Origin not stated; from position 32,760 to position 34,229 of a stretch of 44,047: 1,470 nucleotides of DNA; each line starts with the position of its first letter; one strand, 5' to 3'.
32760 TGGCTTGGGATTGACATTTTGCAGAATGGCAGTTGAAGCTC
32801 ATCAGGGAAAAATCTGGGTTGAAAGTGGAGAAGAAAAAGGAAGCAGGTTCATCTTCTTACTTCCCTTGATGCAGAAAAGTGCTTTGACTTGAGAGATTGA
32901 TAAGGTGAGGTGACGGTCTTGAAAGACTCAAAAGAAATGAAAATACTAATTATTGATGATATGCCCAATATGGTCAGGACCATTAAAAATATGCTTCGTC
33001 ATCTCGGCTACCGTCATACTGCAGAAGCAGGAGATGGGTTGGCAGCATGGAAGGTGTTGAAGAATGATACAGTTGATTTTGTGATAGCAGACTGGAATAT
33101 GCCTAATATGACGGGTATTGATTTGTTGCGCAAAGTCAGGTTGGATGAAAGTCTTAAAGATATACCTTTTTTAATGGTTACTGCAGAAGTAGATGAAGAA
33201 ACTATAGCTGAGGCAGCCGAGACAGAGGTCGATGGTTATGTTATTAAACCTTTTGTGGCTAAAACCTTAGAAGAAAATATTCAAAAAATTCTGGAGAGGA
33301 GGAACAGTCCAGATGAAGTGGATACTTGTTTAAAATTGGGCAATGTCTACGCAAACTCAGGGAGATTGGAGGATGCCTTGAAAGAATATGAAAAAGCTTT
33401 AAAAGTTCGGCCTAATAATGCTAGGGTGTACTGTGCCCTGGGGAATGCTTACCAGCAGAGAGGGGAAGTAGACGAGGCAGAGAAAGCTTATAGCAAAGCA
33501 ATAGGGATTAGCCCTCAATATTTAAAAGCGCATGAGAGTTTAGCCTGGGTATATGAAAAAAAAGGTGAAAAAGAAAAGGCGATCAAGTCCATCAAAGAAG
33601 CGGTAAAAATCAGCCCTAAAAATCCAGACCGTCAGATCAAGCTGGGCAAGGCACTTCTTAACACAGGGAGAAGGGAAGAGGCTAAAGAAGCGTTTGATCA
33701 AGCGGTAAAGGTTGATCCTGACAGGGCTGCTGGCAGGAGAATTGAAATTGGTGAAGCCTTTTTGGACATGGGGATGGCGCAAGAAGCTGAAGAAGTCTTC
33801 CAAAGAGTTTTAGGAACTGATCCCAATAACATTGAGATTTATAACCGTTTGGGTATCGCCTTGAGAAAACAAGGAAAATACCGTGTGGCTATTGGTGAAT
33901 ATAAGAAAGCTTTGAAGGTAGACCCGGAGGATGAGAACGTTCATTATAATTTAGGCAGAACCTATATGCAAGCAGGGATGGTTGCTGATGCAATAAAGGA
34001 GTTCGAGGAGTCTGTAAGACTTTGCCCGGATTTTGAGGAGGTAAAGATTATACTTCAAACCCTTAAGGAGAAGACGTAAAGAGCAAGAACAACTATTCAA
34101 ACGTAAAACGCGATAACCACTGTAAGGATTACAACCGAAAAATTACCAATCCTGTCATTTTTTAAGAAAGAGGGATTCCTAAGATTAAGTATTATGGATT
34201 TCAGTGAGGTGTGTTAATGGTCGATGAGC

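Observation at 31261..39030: Nine-gene accessory block between fliA and flgF: candidate undescribed flagellar motor/export signalling module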

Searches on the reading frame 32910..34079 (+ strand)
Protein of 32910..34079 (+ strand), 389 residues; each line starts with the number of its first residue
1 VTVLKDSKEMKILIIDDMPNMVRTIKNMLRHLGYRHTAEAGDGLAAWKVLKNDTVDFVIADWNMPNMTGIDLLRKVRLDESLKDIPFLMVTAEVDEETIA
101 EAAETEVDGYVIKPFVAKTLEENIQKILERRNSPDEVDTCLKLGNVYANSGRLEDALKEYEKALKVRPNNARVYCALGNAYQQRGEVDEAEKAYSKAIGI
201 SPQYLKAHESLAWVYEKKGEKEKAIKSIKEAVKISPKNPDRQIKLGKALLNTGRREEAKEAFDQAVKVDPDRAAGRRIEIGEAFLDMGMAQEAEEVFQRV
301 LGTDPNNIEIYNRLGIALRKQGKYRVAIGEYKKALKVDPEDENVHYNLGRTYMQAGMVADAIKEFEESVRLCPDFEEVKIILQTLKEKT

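Call 4: search_protein_families(library=pfam, proteins=[window:32910-34079:+], max_evalue=0.01)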
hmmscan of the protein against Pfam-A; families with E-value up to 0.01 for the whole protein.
window:32910-34079:+ (389 aa): 47 families (the best 25 are shown)
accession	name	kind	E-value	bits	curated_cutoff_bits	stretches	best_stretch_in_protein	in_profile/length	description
PF07719.23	TPR_2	-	1.1e-54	178.5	27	6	139-170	3-34/34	Tetratricopeptide repeat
PF00515.34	TPR_1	-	1.4e-50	167.6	27.8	6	171-204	1-34/34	Tetratricopeptide repeat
PF13181.12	TPR_8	-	4.1e-48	157.9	25.7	6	171-203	1-33/34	Tetratricopeptide repeat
PF13414.12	TPR_11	-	5.6e-48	160.8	26.8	5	144-185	1-42/42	TPR repeat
PF13432.12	TPR_16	-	3.3e-39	133.3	32.7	4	141-203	1-63/65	Tetratricopeptide repeat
PF13428.12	TPR_14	-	1.1e-37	125.1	23.5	6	141-179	5-43/44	Tetratricopeptide repeat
PF14559.12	TPR_19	-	7e-36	122.8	25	6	318-369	1-52/68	Tetratricopeptide repeat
PF13431.12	TPR_17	-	6.6e-32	107.5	24.4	3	160-191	2-33/34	Tetratricopeptide repeat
PF13424.12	TPR_12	-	2.2e-29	101.9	30.1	4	142-201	8-75/77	Tetratricopeptide repeat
PF13176.12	TPR_7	-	2.6e-28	96.1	27.9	0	207-241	1-35/36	Tetratricopeptide repeat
PF00072.30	Response_reg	-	4.9e-26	91.5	30.2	1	12-124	1-110/111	Response regulator receiver domain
PF13174.12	TPR_6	-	2.8e-23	81.4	26.3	0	244-271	5-32/33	Tetratricopeptide repeat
PF23914.1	TPR_CcmH_CycH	-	1.2e-22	80.9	42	2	235-342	46-155/158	Cytochrome c-type biogenesis protein H TPR domain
PF13374.12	TPR_10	-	9.4e-20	70.4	27.5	1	139-167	4-32/42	Tetratricopeptide repeat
PF13371.12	TPR_9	-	1.2e-16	60.9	35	2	143-203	1-61/73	Tetratricopeptide repeat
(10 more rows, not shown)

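Call 6: search_protein_families(library=ncbifam, proteins=[window:32910-34079:+], max_evalue=0.01)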
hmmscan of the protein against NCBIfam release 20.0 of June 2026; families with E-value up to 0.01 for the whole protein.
window:32910-34079:+ (389 aa): 146 families (the best 25 are shown)
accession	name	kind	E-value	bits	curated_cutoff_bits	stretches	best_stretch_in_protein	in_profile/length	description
NF040959.1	MamA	equivalog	1.9e-40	138.5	200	2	216-367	48-198/204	magnetosome protein MamA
NF007901.0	PRK10610.1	equivalog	9.7e-39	132.4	189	1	7-130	3-126/129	chemotaxis response regulator CheY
TIGR02521.1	type_IV_pilW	equivalog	2.3e-37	128.8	154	4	126-203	20-97/234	type IV pilus biogenesis/stability protein PilW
TIGR02917.1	PEP_TPR_lipo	equivalog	2.9e-34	118.1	312.2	1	146-386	440-679/899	XrtA/PEP-CTERM system TPR-repeat protein PrsT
NF033762.1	social_mot_Tgl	equivalog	1e-28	100.3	225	2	133-273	61-204/252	social motility TPR repeat lipoprotein Tgl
TIGR02552.1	LcrH_SycD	equivalog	7.8e-27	93.7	104.8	3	287-381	31-125/136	SycD/LcrH family type III secretion system chaperone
TIGR02154.1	PhoB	equivalog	3.8e-24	85.2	296.2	1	10-150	3-141/226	phosphate regulon transcriptional regulator PhoB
NF033920.0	C39_PA2778_fam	equivalog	2.7e-23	82.7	150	4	148-236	167-255/255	PA2778 family cysteine peptidase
NF047507.1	TPR_BatC_Lepto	exception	1e-21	77.4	175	3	172-230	97-155/214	TPR repeat-containing protein BatC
NF033758.1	gliding_GltE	equivalog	5.5e-21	75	225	1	144-347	127-329/411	adventurous gliding motility TPR repeat lipoprotein GltE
NF008520.0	PRK11447.1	equivalog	8.5e-20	70.2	858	4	202-273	268-337/1157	cellulose synthase complex outer membrane protein BcsC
NF041734.1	resp_reg_RppA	equivalog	4.9e-19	68.6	250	1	10-152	1-140/229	two-component system response regulator RppA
TIGR00990.1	3a0801s09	subfamily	1.3e-18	67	757.25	2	139-269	367-497/615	mitochondrial import receptor subunit TOM70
TIGR02795.1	tol_pal_ybgF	equivalog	7.6e-18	65.2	90.1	2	235-303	35-105/119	tol-pal system protein YbgF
TIGR00540.1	TPR_hemY_coli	hypoth_equivalog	1.5e-17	63.5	142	2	141-224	298-378/385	heme biosynthesis-associated TPR protein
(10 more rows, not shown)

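Call 9: find_encoding_contigs(protein=window:32910-34079:+, flank=10000, max_places=6)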
Protein window:32910-34079:+ (389 aa): no gene with exactly this product is on record in the collection.

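Call 11: find_homologous_proteins(query=window:32910-34079:+, max_evalue=1e-20)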
Query window:32910-34079:+ (389 aa): 442 proteins with E <= 1e-20 among 8000 candidates; the best 120 are listed.
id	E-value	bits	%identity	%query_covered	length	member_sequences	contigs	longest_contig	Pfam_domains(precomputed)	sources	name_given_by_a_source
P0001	7.0e-238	807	95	99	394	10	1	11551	PF10602.16,PF03704.24,PF25060.1,PF13414.13,PF12569.15,PF00072.31,PF13374.13,PF07721.21,PF24575.2,PF25068.3,PF00515.35,PF13424.13,PF13429.13,PF14561.13,PF07719.24,PF13174.13,PF20308.5,PF25063.1,PF13431.13,PF23914.2,PF25062.2,PF25058.2,PF13176.13,PF13428.13,PF25064.2,PF14559.13,PF13371.13,PF17874.8,PF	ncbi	-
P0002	1.5e-223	760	89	99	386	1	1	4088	PF10602.16,PF03704.24,PF09976.16,PF25060.1,PF13414.13,PF12569.15,PF00072.31,PF13374.13,PF07721.21,PF24575.2,PF00515.35,PF13424.13,PF13429.13,PF14561.13,PF07719.24,PF13174.13,PF20308.5,PF25063.1,PF13431.13,PF23914.2,PF25062.2,PF25058.2,PF13176.13,PF13428.13,PF25064.2,PF14559.13,PF13371.13,PF17874.8,P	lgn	-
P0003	1.9e-176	605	70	99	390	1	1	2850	PF10602.16,PF03704.24,PF09976.16,PF25060.1,PF13414.13,PF12569.15,PF00072.31,PF13374.13,PF24575.2,PF02259.30,PF00515.35,PF13424.13,PF13429.13,PF14561.13,PF07719.24,PF13174.13,PF25063.1,PF13431.13,PF23914.2,PF13176.13,PF24885.2,PF13428.13,PF25064.2,PF14559.13,PF13371.13,PF17874.8,PF22860.3,PF12895.14,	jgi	-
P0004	3.5e-139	482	73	77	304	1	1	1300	PF10602.16,PF03704.24,PF09976.16,PF13414.13,PF12569.15,PF00072.31,PF13374.13,PF24575.2,PF00515.35,PF13424.13,PF13429.13,PF14561.13,PF07719.24,PF13174.13,PF13431.13,PF23914.2,PF25058.2,PF13176.13,PF24885.2,PF13428.13,PF14559.13,PF12895.14,PF21033.5,PF13432.13,PF13181.13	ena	-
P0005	1.4e-128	447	73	73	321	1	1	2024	PF10602.16,PF13431.13,PF09976.16,PF23914.2,PF13414.13,PF13176.13,PF13428.13,PF00072.31,PF13374.13,PF14559.13,PF17874.8,PF00515.35,PF12895.14,PF13424.13,PF21033.5,PF13432.13,PF13429.13,PF13181.13,PF07719.24,PF13174.13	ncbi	-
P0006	2.7e-128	446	55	99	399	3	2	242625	PF03704.24,PF09976.16,PF13414.13,PF12569.15,PF00072.31,PF13374.13,PF24575.2,PF00515.35,PF13424.13,PF13429.13,PF14561.13,PF07719.24,PF13174.13,PF25063.1,PF13431.13,PF23914.2,PF13176.13,PF13428.13,PF14559.13,PF13371.13,PF22860.3,PF12895.14,PF21033.5,PF13432.13,PF13181.13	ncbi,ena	-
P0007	3.6e-128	446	54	98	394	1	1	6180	PF03704.24,PF09976.16,PF13414.13,PF00072.31,PF13374.13,PF07721.21,PF24575.2,PF00515.35,PF13424.13,PF13429.13,PF14561.13,PF07719.24,PF13174.13,PF25063.1,PF13431.13,PF23914.2,PF13176.13,PF13428.13,PF25064.2,PF14559.13,PF13371.13,PF17874.8,PF22860.3,PF12895.14,PF21033.5,PF13432.13,PF13181.13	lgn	-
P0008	3.8e-127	443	56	97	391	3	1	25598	PF03704.24,PF13414.13,PF12569.15,PF00072.31,PF13374.13,PF24575.2,PF00515.35,PF13424.13,PF13429.13,PF14561.13,PF07719.24,PF13174.13,PF20308.5,PF25063.1,PF13431.13,PF23914.2,PF25062.2,PF13176.13,PF13428.13,PF00637.27,PF14559.13,PF13371.13,PF12895.14,PF21033.5,PF13432.13,PF13181.13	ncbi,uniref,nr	ncbi:MAG: tetratricopeptide repeat protein [Candidatus Tectomicrobia bacterium]|uniref:Tetratricopep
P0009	1.2e-126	441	54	99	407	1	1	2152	PF03704.24,PF09976.16,PF13414.13,PF00072.31,PF13374.13,PF24575.2,PF00515.35,PF13424.13,PF13429.13,PF14561.13,PF07719.24,PF13174.13,PF25063.1,PF13431.13,PF23914.2,PF13176.13,PF13428.13,PF25064.2,PF14559.13,PF13371.13,PF17874.8,PF22860.3,PF12895.14,PF21033.5,PF13432.13,PF13181.13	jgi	jgi:tetratricopeptide (TPR) repeat protein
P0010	2.1e-126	440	54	97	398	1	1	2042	PF03704.24,PF09976.16,PF13414.13,PF00072.31,PF13374.13,PF24575.2,PF00515.35,PF13424.13,PF13429.13,PF14561.13,PF07719.24,PF13174.13,PF25063.1,PF13431.13,PF23914.2,PF13176.13,PF13428.13,PF14559.13,PF13371.13,PF22860.3,PF12895.14,PF21033.5,PF13432.13,PF13181.13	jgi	-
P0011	2.7e-126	440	54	99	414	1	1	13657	PF09976.16,PF13414.13,PF00072.31,PF13374.13,PF24575.2,PF00515.35,PF13424.13,PF13429.13,PF14561.13,PF07719.24,PF13174.13,PF25063.1,PF13431.13,PF23914.2,PF13176.13,PF13428.13,PF14559.13,PF13371.13,PF17874.8,PF22860.3,PF12895.14,PF21033.5,PF13432.13,PF13181.13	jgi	jgi:tetratricopeptide (TPR) repeat protein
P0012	1.4e-124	434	52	99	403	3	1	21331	PF03704.24,PF09976.16,PF13414.13,PF12569.15,PF00072.31,PF13374.13,PF24575.2,PF00515.35,PF13424.13,PF13429.13,PF14561.13,PF07719.24,PF13174.13,PF25063.1,PF13431.13,PF23914.2,PF13176.13,PF13428.13,PF25064.2,PF14559.13,PF13371.13,PF22860.3,PF12895.14,PF21033.5,PF13432.13,PF13181.13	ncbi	-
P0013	2.8e-123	430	53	99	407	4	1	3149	PF25063.1,PF03704.24,PF13431.13,PF09976.16,PF23914.2,PF13414.13,PF13176.13,PF13428.13,PF00072.31,PF13374.13,PF14559.13,PF24575.2,PF13371.13,PF00515.35,PF12895.14,PF13424.13,PF21033.5,PF13432.13,PF13429.13,PF13181.13,PF14561.13,PF07719.24,PF13174.13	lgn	-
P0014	1.9e-122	427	52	99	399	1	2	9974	PF25063.1,PF03704.24,PF13431.13,PF09976.16,PF23914.2,PF13414.13,PF13176.13,PF13428.13,PF00072.31,PF13374.13,PF14559.13,PF24575.2,PF13371.13,PF00515.35,PF12895.14,PF13424.13,PF21033.5,PF13432.13,PF13429.13,PF13181.13,PF14561.13,PF07719.24,PF13174.13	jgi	jgi:tetratricopeptide (TPR) repeat protein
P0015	7.5e-121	422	51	99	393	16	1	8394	PF25063.1,PF13431.13,PF09976.16,PF23914.2,PF13414.13,PF13176.13,PF13428.13,PF00072.31,PF25064.2,PF13374.13,PF14559.13,PF24575.2,PF13371.13,PF00515.35,PF12895.14,PF13424.13,PF21033.5,PF13432.13,PF13429.13,PF13181.13,PF14561.13,PF07719.24,PF13174.13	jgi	jgi:tetratricopeptide (TPR) repeat protein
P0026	1.1e-113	398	50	98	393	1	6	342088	PF03704.24,PF13414.13,PF00072.31,PF13374.13,PF24575.2,PF00515.35,PF13424.13,PF13429.13,PF14561.13,PF07719.24,PF13174.13,PF25063.1,PF13431.13,PF23914.2,PF20225.5,PF13176.13,PF13428.13,PF25064.2,PF14559.13,PF13371.13,PF12895.14,PF21033.5,PF13432.13,PF13181.13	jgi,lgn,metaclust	metaclust:\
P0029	6.5e-113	396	51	98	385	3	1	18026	PF03704.24,PF13414.13,PF12569.15,PF00072.31,PF13374.13,PF24575.2,PF25068.3,PF00515.35,PF13424.13,PF28559.1,PF14938.13,PF13429.13,PF14561.13,PF07719.24,PF13174.13,PF25063.1,PF13431.13,PF23914.2,PF13176.13,PF13428.13,PF25064.2,PF14559.13,PF13371.13,PF12895.14,PF21033.5,PF13432.13,PF13181.13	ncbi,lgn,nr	ncbi:MAG: tetratricopeptide repeat protein [Nitrospinae bacterium]|nr:tetratricopeptide repeat prote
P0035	3.4e-111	390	49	97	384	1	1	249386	PF03704.24,PF13414.13,PF12569.15,PF00072.31,PF13374.13,PF24575.2,PF25068.3,PF00515.35,PF13424.13,PF14938.13,PF13429.13,PF14561.13,PF07719.24,PF13174.13,PF25063.1,PF13431.13,PF23914.2,PF13176.13,PF13428.13,PF14559.13,PF13371.13,PF12895.14,PF21033.5,PF13432.13,PF13181.13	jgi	jgi:tetratricopeptide (TPR) repeat protein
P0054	3.9e-106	373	44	100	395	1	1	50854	PF03704.24,PF09976.16,PF25060.1,PF13414.13,PF12569.15,PF00072.31,PF07721.21,PF00515.35,PF13424.13,PF13429.13,PF07719.24,PF13174.13,PF20308.5,PF25063.1,PF13431.13,PF23914.2,PF25058.2,PF13176.13,PF13428.13,PF14559.13,PF13371.13,PF22860.3,PF12895.14,PF21033.5,PF13432.13,PF13181.13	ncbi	ncbi:MAG: tetratricopeptide repeat protein [Pseudomonadota bacterium]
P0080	5.6e-102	360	48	97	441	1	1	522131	PF13431.13,PF23914.2,PF13414.13,PF13176.13,PF13428.13,PF00072.31,PF13374.13,PF14559.13,PF24575.2,PF00515.35,PF13424.13,PF21033.5,PF13432.13,PF13429.13,PF13181.13,PF14561.13,PF07719.24,PF13174.13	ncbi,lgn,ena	-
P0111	4.0e-97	344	43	96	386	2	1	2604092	PF25060.1,PF13414.13,PF12569.15,PF00072.31,PF13374.13,PF24575.2,PF25068.3,PF00515.35,PF13424.13,PF13429.13,PF14561.13,PF07719.24,PF13174.13,PF25063.1,PF13431.13,PF23914.2,PF25058.2,PF13176.13,PF13428.13,PF14559.13,PF13371.13,PF17874.8,PF12895.14,PF21033.5,PF13432.13,PF09295.17,PF13181.13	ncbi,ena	-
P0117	1.1e-96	342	44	99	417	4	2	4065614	PF25063.1,PF13431.13,PF23914.2,PF13414.13,PF13176.13,PF13428.13,PF00072.31,PF13374.13,PF14559.13,PF24575.2,PF13371.13,PF00515.35,PF12895.14,PF13424.13,PF21033.5,PF13432.13,PF13429.13,PF13181.13,PF14561.13,PF07719.24,PF13174.13,PF20308.5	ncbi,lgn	ncbi:MAG: tetratricopeptide repeat protein [Syntrophales bacterium]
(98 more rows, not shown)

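Call 13: find_related_loci(query=A1, collection=genome_contigs, flank=10000)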
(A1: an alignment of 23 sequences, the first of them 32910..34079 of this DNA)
Query A1 (389 aa) in genome_contigs; peptide patterns used: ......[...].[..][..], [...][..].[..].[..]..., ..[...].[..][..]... (x = any residue, [..] = any of these).
600 stretches matched a pattern (row limit reached: there are more); 597 encode a relative of the query (tblastn E <= 1e-3); the best 80 are kept; 80 distinct loci.
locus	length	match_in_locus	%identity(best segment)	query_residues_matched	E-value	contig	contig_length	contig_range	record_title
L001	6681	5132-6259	48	8-385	1e-110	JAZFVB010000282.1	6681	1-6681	MAG: Nitrospinota bacterium isolate BS2bin.9 BS2bin.9_282, whole genome shotgun sequence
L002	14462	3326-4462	49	6-385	5e-104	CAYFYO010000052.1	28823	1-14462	MAG TPA_asm: uncultured Thermodesulfobacteriota bacterium isolate ERP108616_co2_127 genome assembly, contig: NODE_2078_l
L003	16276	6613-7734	42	10-387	1e-98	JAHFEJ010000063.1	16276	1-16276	MAG: Nitrospinales bacterium isolate nzgw266 NODE_1012_length_16277_cov_3.907155, whole genome shotgun sequence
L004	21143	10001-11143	42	8-389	6e-97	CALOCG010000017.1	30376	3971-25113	MAG: Nitrospinota bacterium isolate LOGT_bin.0048 genome assembly, contig: contig_136386, whole genome shotgun sequence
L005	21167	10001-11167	42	3-386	1e-96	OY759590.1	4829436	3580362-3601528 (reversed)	MAG: Desulfarculia bacterium isolate 49400898-fc5b-42b7-bef8-a303f8702bb8 genome assembly, chromosome: 1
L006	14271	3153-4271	43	12-386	1e-95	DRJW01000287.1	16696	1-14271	MAG TPA_asm: Nitrospirae bacterium isolate HyVt-426 HyVt-426_k95_33732, whole genome shotgun sequence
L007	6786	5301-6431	32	8-382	6e-62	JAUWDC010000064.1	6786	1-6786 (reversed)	MAG: Desulfobia sp. isolate CSMAG_2154 CSMAG_2154_k141_3215876_length_6786_cov_7.0000, whole genome shotgun sequence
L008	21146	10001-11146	32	1-382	3e-60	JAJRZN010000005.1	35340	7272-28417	MAG: Deltaproteobacteria bacterium isolate Dive96_bin4.200 k141_130603, whole genome shotgun sequence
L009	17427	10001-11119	32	1-373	4e-60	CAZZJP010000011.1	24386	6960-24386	MAG TPA_asm: uncultured Desulfobulbia bacterium isolate SRP128015_co1_121 genome assembly, contig: NODE_2574_length_2438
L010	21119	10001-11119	32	1-373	1e-58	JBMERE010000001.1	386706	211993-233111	Desulfobacterota bacterium M19 1, whole genome shotgun sequence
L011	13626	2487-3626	30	5-382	6e-58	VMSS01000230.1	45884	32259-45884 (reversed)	MAG: Desulfurivibrio sp. isolate S2_56 k141_383366, whole genome shotgun sequence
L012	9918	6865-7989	34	10-375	1e-56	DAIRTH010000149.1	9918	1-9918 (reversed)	MAG TPA_asm: Syntrophobacteraceae bacterium isolate CTOTU7634 NODE_10789_length_9918_cov_6.687722, whole genome shotgun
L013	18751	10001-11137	32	6-382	4e-56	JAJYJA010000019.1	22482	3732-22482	MAG: Deltaproteobacteria bacterium isolate DBS2-1.bin13 NODE_4013_length_22482_cov_5.275196, whole genome shotgun sequen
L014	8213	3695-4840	32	4-383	2e-54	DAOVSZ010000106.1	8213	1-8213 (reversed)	MAG TPA_asm: Desulfobulbaceae bacterium isolate CSMAG_1640 CSMAG_1640_k141_1014279_length_8213_cov_15.0000, whole genome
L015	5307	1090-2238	31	11-389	2e-53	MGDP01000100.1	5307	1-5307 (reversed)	MAG: Candidatus Tectomicrobia bacterium RIFCSPLOWO2_12_FULL_69_37 rifcsplowo2_12_scaffold_30494, whole genome shotgun se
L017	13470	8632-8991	57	10-129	1e-41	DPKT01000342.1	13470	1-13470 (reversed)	MAG TPA_asm: Desulfomicrobium sp. isolate UBA11180 contig_7252, whole genome shotgun sequence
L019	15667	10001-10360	55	10-129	9e-41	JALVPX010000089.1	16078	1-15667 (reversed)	MAG: Deltaproteobacteria bacterium isolate A3_metabat1_scaf2bin.213 A3_NODE_2113_length_16078_cov_2.821892, whole genome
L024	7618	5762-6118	55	10-128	7e-40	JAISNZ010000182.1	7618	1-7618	MAG: Desulfovibrio sp. isolate Iy174_bin20 k119_1230131, whole genome shotgun sequence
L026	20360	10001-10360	52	10-129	8e-40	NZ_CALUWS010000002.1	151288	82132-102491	MAG: uncultured Desulfovibrio sp. isolate BRZ_FS__bin38 BRZ_FS__NODE_109_length_151288_cov_8.376428, whole genome shotgu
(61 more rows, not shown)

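Call 17: find_encoding_contigs(protein=P0001, flank=10000, max_places=3)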
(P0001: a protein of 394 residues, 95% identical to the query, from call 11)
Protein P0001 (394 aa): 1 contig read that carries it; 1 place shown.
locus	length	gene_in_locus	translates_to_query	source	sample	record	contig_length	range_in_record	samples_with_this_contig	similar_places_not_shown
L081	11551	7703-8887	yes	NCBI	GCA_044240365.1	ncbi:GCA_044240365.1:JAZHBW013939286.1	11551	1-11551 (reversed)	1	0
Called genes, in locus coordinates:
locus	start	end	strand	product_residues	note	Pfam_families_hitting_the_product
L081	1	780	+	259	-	?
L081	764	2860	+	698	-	PF00771:FHIPEP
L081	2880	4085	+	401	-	PF04851:ResIII (faint), PF00448:SRP54, PF01656:CbiA (weak)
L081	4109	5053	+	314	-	PF02374:ArsA_ATPase (weak), PF06564:CBP_BcsQ (weak), PF10609:ParA, PF13614:AAA_31, PF00142:Fer4_NifH, PF01656:CbiA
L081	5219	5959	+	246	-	PF04542:Sigma70_r2, PF04539:Sigma70_r3, PF08281:Sigma70_r4_2, PF04545:Sigma70_r4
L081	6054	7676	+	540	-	PF00072:Response_reg, PF01590:GAF, PF13185:GAF_2, PF13492:GAF_3 (weak), PF00512:HisKA (weak), PF02518:HATPase_c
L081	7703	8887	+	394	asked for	PF00072:Response_reg, PF13429:TPR_15, PF13424:TPR_12, PF13414:TPR_11, PF13432:TPR_16, PF00515:TPR_1, PF13432:TPR_16, PF25063:ARM_TT21_C, +44 more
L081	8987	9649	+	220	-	PF03748:FliL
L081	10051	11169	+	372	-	PF08448:PAS_4, PF13426:PAS_9 (weak), PF00512:HisKA (faint)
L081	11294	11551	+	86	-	?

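Call 18: find_encoding_contigs(protein=P0006, flank=10000, max_places=3)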
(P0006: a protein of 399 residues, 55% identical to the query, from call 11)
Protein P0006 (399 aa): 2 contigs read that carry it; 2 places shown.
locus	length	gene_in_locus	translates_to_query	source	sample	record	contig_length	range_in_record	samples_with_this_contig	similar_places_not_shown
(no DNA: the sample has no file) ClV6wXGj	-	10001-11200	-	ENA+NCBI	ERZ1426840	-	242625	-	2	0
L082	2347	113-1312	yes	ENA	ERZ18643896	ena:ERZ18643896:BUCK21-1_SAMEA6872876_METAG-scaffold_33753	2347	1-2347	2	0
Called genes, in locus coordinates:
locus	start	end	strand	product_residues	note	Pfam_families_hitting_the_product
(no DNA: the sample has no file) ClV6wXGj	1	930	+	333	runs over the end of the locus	PF02154:FliM, PF01052:FliMN_C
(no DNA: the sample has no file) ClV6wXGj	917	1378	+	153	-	PF01052:FliMN_C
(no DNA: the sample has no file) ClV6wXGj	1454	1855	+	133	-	PF04347:FliO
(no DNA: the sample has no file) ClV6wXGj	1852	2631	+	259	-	PF00813:FliP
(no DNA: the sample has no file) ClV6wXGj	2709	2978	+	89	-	PF01313:Bac_export_3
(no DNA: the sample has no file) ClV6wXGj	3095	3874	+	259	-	PF01311:Bac_export_1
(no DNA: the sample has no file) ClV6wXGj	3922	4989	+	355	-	PF01312:Bac_export_2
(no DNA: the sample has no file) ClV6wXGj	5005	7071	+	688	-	PF00771:FHIPEP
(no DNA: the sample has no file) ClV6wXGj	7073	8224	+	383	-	PF13401:AAA_22 (faint), PF00448:SRP54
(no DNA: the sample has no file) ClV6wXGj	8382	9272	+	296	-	PF10609:ParA, PF00142:Fer4_NifH, PF01656:CbiA, PF02374:ArsA_ATPase (weak), PF06564:CBP_BcsQ, PF13614:AAA_31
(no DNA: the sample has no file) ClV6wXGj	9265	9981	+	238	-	PF04542:Sigma70_r2, PF04539:Sigma70_r3 (weak), PF08281:Sigma70_r4_2, PF04545:Sigma70_r4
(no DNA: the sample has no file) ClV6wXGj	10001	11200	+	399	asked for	PF00072:Response_reg, PF25063:ARM_TT21_C, PF23914:TPR_CcmH_CycH, PF13424:TPR_12, PF00515:TPR_1, PF07719:TPR_2, PF13414:TPR_11, PF13432:TPR_16, +24 more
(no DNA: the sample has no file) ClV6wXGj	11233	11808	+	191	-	PF03748:FliL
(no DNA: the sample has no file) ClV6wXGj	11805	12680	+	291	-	PF00512:HisKA, PF02518:HATPase_c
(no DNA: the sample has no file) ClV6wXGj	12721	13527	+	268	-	-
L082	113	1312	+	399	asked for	PF00072:Response_reg, PF25063:ARM_TT21_C, PF23914:TPR_CcmH_CycH, PF13424:TPR_12, PF00515:TPR_1, PF07719:TPR_2, PF13414:TPR_11, PF13432:TPR_16, +24 more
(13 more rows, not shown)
